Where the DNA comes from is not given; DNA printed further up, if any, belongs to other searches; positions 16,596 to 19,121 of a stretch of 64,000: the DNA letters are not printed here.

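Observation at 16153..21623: ACP plus two KS::CLF-like didomain ketosynthases and an embedded lipoprotein: candidate type-II-PKS-like / polyene-lipid locus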

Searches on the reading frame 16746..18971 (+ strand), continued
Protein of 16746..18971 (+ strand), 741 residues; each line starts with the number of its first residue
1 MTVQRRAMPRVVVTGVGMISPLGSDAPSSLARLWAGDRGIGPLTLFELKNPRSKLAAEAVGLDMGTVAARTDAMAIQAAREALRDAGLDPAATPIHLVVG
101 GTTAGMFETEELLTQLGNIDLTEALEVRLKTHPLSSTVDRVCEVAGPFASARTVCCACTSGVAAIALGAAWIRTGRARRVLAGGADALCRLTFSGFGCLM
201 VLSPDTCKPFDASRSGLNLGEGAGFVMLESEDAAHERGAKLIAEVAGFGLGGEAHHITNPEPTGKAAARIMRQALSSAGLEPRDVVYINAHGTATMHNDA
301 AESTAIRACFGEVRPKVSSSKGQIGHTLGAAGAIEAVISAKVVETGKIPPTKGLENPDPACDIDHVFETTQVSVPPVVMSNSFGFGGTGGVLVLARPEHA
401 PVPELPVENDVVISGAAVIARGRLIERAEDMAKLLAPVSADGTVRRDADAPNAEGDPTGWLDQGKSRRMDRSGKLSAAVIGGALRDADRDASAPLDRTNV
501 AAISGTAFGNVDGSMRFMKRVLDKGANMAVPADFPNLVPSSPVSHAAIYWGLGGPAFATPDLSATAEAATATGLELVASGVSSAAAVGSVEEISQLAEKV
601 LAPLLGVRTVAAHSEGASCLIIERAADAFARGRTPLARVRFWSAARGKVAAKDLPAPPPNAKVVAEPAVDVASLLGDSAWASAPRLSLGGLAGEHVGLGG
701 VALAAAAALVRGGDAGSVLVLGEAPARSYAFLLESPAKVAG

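Call 17: find_encoding_contigs(protein=P0100, flank=10000, max_places=2)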
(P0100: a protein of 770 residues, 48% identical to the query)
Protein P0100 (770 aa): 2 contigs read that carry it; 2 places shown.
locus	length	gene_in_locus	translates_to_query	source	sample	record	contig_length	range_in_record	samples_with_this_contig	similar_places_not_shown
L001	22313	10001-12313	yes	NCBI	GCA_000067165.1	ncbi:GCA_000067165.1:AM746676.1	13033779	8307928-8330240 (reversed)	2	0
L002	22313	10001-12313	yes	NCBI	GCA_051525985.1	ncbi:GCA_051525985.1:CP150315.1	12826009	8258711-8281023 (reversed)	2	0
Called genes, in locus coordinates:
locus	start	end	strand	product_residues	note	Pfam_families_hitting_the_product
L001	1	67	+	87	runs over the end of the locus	-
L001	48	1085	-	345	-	PF01479:S4, PF00849:PseudoU_synth_2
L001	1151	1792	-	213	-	-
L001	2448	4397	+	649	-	PF11617:Cu-binding_MopE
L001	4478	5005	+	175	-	PF00300:His_Phos_1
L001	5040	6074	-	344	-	PF20030:bpMoxR, PF07726:AAA_3, PF07728:AAA_5, PF17863:AAA_lid_2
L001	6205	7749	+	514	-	PF08014:MATCAP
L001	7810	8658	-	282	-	PF04542:Sigma70_r2 (faint), PF08281:Sigma70_r4_2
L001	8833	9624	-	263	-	PF00378:ECH_1, PF16113:ECH_2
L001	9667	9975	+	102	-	PF00550:PP-binding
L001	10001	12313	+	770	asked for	PF00109:ketoacyl-synt, PF02801:Ketoacyl-synt_C, PF00109:ketoacyl-synt (weak)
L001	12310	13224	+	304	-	-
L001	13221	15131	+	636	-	PF00109:ketoacyl-synt, PF02801:Ketoacyl-synt_C, PF00109:ketoacyl-synt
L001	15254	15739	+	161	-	-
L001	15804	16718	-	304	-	PF01734:Patatin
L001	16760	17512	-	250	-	-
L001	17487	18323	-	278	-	PF13230:GATase_4, PF13522:GATase_6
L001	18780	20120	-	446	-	PF01336:tRNA_anti-codon, PF00152:tRNA-synt_2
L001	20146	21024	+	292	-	PF00168:C2 (weak), PF00595:PDZ, PF17820:PDZ_6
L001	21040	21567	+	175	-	PF00588:SpoU_methylase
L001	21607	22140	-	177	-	PF13302:Acetyltransf_3, PF00583:Acetyltransf_1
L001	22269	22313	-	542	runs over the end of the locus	PF00118:Cpn60_TCP1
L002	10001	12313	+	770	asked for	PF00109:ketoacyl-synt, PF02801:Ketoacyl-synt_C, PF00109:ketoacyl-synt (weak)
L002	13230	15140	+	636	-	PF00109:ketoacyl-synt, PF02801:Ketoacyl-synt_C, PF00109:ketoacyl-synt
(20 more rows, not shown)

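Call 21: search_protein_families(library=pfam, proteins=[L001:11201-12313:+, L001:14421-15131:+, L001:12310-13224:+, L001:15254-15739:+], max_evalue=1)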
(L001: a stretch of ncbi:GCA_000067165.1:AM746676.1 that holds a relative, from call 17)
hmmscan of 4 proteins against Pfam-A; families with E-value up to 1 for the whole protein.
L001:11201-12313:+ (370 aa): 1 family
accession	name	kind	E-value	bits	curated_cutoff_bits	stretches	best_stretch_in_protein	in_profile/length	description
PF00109.32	ketoacyl-synt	-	4e-06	27.1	20.8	1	61-204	81-206/252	Beta-ketoacyl synthase, N-terminal domain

L001:14421-15131:+ (236 aa): 2 families
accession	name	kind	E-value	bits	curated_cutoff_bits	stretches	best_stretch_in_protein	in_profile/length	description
PF00109.32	ketoacyl-synt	-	1.4e-08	35.1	20.8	1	40-169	74-202/252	Beta-ketoacyl synthase, N-terminal domain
PF13723.12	Ketoacyl-synt_2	-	0.0058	16.7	25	1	115-200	86-165/223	Beta-ketoacyl synthase, N-terminal domain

L001:12310-13224:+ (304 aa): 0 families

L001:15254-15739:+ (161 aa): 3 families
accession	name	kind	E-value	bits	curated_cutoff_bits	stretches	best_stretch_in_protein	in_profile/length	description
PF13474.12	SnoaL_3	-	0.0038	18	22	1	44-132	3-90/121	SnoaL-like domain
PF04669.19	PBDC1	-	0.013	15.9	28.5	1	26-72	51-97/126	PBDC1 protein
PF05620.16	TMEM208_SND2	-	0.25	11.6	22.9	1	62-91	65-94/167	SRP-independent targeting protein 2/TMEM208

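Call 46: predict_structure(alignment_id=A2)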
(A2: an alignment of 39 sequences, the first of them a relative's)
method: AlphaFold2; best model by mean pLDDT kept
length: 741 residues; sequences in the alignment: 39
mean_pLDDT: 89.4   pTM: 0.93
mean pLDDT of the five models: 89.4, 88.5, 88.1, 87.5, 86.8
residues with pLDDT >= 90: 504; 70-90: 180; 50-70: 47; < 50: 10
segments of 3 or more residues with pLDDT < 50: 609-611, 739-741
pLDDT, mean of each block of 10 residues (from residue 1): 70 98 98 98 93 95 87 95 98 96 60 70 75 73 93 90 96 94 93 89 95 95 98 97 97 73 88 95 97 91 95 97 94 98 97 96 97 91 81 93 77 97 92 92 71 77 88 94 97 96 83 84 87 73 91 92 88 94 95 76 64 80 96 96 93 93 94 94 94 86 97 96 92 79 33
secondary structure, 60 per line:
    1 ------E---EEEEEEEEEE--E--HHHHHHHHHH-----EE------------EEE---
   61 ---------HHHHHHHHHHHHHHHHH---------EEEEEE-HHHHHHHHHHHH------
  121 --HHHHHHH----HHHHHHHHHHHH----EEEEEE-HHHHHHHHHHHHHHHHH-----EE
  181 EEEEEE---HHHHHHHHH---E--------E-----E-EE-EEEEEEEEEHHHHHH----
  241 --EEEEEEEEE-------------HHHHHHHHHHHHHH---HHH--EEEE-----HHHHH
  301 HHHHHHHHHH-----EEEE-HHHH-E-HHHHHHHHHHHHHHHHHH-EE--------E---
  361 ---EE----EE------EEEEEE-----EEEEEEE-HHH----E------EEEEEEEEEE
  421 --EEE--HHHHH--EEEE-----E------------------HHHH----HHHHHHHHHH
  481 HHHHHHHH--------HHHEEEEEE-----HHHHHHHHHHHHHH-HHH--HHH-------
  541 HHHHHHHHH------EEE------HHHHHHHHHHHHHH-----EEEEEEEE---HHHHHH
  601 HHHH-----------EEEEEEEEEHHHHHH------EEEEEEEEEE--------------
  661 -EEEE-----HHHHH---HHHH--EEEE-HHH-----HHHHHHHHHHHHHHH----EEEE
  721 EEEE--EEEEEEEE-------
elements in order (helices of 4 or more, strands of 3 or more residues): E11-20 H26-35 E55-57 H70-86 E96-101 H103-114 H123-129 H134-145 E150-155 H157-173 E179-186 H190-198 E222-230 H231-236 E243-251 H265-278 E287-290 H296-310 E316-319 H321-324 H328-345 E378-383 E389-395 E411-420 E423-425 H428-432 E435-438 H463-466 H471-488 E500-505 H511-524 H541-549 E556-558 H565-578 E584-591 H595-604 E616-624 H625-630 E637-646 E662-665 H671-675 H679-682 E685-688 H698-712 E717-724 E727-734

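Call 51: fold_search(model_id=the predicted structure, library=pdb)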
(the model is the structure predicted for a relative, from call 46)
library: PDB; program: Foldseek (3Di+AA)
matches with E <= 10: 1108; with E <= 0.001: 1040
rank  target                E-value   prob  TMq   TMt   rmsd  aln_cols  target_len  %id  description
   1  6riw                  3.3e-41  1.00  0.80  0.65   6.1       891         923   16  PfaC Keto synthase-Chain length factor (released 2020-08-26)
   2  8qer_A                8.6e-40  1.00  0.50  0.88   2.4       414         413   36  Pseudomonas aeruginosa FabF C164A in complex with 4-(1H-pyrazole-3-carbonylamino)pentanoic acid (released 2024-01-10)
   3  8r1v_A                2.0e-39  1.00  0.50  0.89   2.1       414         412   36  Pseudomonas aeruginosa FabF C164A in complex with N-(1,5-dimethyl-3-oxo-2-phenyl-2,3-dihydro-1H-pyrazol-4-yl)-2-(4-met (released 2024-03-06)
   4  8pd1_A                8.2e-39  1.00  0.50  0.89   2.1       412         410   35  Pseudomonas aeruginosa FabF C164A mutant in complex with N-isopropyl-1H-imidazole-4-carboxamide (released 2024-01-10)
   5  4ls7_B                2.7e-38  1.00  0.50  0.88   2.3       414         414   34  Crystal structure of Bacillus subtilis beta-ketoacyl-ACP synthase II (FabF) in a non-covalent complex with cerulenin (released 2014-04-02)
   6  4jb6_A                4.1e-38  1.00  0.51  0.90   2.1       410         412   36  Structure of Pseudomonas aeruginosa FabF mutant C164Q (released 2014-03-05)
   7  8cng_A                4.3e-38  1.00  0.50  0.89   2.2       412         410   35  Pa.FabF-C164Q in complex with ~{N}-cyclopentyl-3-methyl-1~{H}-pyrazole-5-carboxamide (released 2024-01-10)
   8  4b7v_B                5.5e-38  1.00  0.50  0.89   2.1       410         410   35  Structure of wild type Pseudomonas aeruginosa FabF (KASII) (released 2013-09-04)
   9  4jrh_A                8.3e-38  1.00  0.50  0.88   2.2       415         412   33  Crystal structure of beta-ketoacyl-ACP synthase II (FabF) from Vibrio Cholerae (space group P43) at 2.2 Angstrom (released 2013-04-03)
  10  8cn8_B                9.9e-38  1.00  0.50  0.88   2.1       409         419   36  apo Pseudomonas aeruginosa FabF C164A mutant (released 2024-01-10)
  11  7oc0_B                1.1e-37  1.00  0.50  0.89   2.1       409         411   35  Structure of Pseudomonas aeruginosa FabF mutant C164Q in complex with a ligand (2S,4R)-2-(thiophen-2-yl)thiazolidine-4 (released 2021-08-25)
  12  9i7k_A                1.1e-37  1.00  0.50  0.89   2.0       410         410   35  Pseudomonas aeruginosa FabF C164A in complex with N-(3-(2-(1H-pyrrol-1-yl)propanamido)-2-hydroxy-2-methylpropyl)-1H-py (released 2025-04-30)
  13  8qer_B                1.2e-37  1.00  0.51  0.90   2.1       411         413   35  Pseudomonas aeruginosa FabF C164A in complex with 4-(1H-pyrazole-3-carbonylamino)pentanoic acid (released 2024-01-10)
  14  5sxo                  1.2e-37  1.00  0.50  0.88   2.2       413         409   36  1.35 angstrom resolution crystal structure of beta-ketoacyl-ACP synthase II (FabF) from Listeria monocytogenes (released 2016-11-02)
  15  4ls6_B                1.3e-37  1.00  0.50  0.88   2.3       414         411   35  Crystal structure of beta-ketoacyl-ACP synthase II (FabF) I108F mutant from Bacillus subtilis (released 2014-04-02)
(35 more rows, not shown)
